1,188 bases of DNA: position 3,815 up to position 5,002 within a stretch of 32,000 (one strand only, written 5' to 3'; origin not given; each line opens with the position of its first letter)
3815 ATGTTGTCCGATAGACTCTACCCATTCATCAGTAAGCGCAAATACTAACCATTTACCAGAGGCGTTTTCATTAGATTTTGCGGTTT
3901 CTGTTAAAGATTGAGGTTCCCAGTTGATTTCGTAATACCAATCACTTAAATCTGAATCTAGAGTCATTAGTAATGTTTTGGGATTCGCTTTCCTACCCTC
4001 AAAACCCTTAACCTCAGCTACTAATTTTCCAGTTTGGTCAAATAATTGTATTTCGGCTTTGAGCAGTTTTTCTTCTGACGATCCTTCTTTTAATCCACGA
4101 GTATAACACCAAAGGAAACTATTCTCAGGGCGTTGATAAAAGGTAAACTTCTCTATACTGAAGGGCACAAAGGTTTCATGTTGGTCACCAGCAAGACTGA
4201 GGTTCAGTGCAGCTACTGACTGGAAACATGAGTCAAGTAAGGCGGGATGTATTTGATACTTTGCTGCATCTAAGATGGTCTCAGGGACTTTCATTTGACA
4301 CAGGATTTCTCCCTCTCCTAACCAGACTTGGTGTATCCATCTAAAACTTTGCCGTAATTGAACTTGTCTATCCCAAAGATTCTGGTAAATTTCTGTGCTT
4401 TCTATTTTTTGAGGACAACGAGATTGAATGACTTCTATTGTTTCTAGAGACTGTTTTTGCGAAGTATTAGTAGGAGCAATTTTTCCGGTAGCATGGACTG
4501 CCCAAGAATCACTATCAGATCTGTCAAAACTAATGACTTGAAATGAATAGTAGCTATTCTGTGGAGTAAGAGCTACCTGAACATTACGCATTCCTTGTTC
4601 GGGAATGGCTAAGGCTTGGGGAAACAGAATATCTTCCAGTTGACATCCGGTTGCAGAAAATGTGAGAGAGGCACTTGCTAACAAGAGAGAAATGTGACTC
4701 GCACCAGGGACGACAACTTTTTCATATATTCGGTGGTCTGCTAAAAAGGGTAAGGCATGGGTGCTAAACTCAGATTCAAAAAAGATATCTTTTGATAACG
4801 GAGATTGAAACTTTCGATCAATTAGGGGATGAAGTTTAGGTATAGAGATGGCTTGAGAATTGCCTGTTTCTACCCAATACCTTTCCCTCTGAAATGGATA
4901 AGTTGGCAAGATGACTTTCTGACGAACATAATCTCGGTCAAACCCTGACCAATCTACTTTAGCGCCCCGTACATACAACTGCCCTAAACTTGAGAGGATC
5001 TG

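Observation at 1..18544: Uncharacterised-looking hybrid PKS-NRPS assembly line (three collinear cis-AT modules feeding a condensation domain)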

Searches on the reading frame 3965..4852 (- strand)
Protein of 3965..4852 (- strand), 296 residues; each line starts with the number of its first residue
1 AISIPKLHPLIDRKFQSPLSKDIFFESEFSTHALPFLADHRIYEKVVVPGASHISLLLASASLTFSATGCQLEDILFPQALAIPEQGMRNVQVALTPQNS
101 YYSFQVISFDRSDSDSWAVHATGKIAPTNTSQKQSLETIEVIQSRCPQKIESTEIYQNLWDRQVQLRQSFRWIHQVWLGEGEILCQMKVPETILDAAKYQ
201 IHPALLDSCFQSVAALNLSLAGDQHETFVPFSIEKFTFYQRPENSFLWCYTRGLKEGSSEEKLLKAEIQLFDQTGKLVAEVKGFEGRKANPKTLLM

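Call 66: search_solved_structures(query=window:3965-4852:-, max_evalue=0.00001)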
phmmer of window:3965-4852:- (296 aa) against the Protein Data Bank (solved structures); distinct sequences matched with E-value up to 0.00001: 34.
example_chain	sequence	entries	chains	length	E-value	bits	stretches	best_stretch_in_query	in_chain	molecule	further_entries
3kg8_A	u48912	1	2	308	6e-132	442.4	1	3-296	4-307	CurJ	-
5tz6_A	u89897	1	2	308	1.2e-130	438.2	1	3-296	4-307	CurJ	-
3kg9_A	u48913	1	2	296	6.1e-34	120.9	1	6-285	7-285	CurK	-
5tz7_A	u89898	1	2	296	3e-33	118.6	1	6-285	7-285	CurK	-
5tz5_A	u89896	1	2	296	1.1e-32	116.7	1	6-285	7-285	CurK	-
3kg6_A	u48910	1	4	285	4.1e-32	114.9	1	7-286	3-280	CurF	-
7tzl_A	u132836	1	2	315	9.1e-32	113.7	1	8-288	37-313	3-oxoacyl-[acyl-carrier-protein] reductase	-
5j6o_A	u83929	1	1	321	9.6e-23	84.1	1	6-287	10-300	Putative polyketide synthase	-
3kg7_A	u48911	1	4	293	5.6e-22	81.6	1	6-290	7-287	CurH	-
5hqw_A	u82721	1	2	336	4.7e-21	78.6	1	7-287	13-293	Putative polyketide synthase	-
4ln9_A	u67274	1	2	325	1.5e-20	76.9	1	8-215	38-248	Rifamycin polyketide synthase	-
6mbh_A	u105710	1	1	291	5.1e-20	75.2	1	6-294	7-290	GphF Dehydratase 1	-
7zmf_A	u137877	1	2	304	7e-20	74.7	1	24-289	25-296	Putative polyketide synthase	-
8qk4_A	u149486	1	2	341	1.7e-19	73.4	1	4-287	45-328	Polyketide synthase PksJ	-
6mbf_A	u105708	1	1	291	9.2e-19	71.1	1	6-294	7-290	GphF Dehydratase 1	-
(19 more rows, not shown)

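Call 67: search_solved_structures(query=window:3965-4852:-, max_evalue=1e-100, show_alignments=1)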
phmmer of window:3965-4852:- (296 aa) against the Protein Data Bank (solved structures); distinct sequences matched with E-value up to 1e-100: 2.
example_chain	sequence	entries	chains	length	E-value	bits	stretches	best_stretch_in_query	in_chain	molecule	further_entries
3kg8_A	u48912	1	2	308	6e-132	442.4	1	3-296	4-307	CurJ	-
5tz6_A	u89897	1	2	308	1.2e-130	438.2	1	3-296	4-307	CurJ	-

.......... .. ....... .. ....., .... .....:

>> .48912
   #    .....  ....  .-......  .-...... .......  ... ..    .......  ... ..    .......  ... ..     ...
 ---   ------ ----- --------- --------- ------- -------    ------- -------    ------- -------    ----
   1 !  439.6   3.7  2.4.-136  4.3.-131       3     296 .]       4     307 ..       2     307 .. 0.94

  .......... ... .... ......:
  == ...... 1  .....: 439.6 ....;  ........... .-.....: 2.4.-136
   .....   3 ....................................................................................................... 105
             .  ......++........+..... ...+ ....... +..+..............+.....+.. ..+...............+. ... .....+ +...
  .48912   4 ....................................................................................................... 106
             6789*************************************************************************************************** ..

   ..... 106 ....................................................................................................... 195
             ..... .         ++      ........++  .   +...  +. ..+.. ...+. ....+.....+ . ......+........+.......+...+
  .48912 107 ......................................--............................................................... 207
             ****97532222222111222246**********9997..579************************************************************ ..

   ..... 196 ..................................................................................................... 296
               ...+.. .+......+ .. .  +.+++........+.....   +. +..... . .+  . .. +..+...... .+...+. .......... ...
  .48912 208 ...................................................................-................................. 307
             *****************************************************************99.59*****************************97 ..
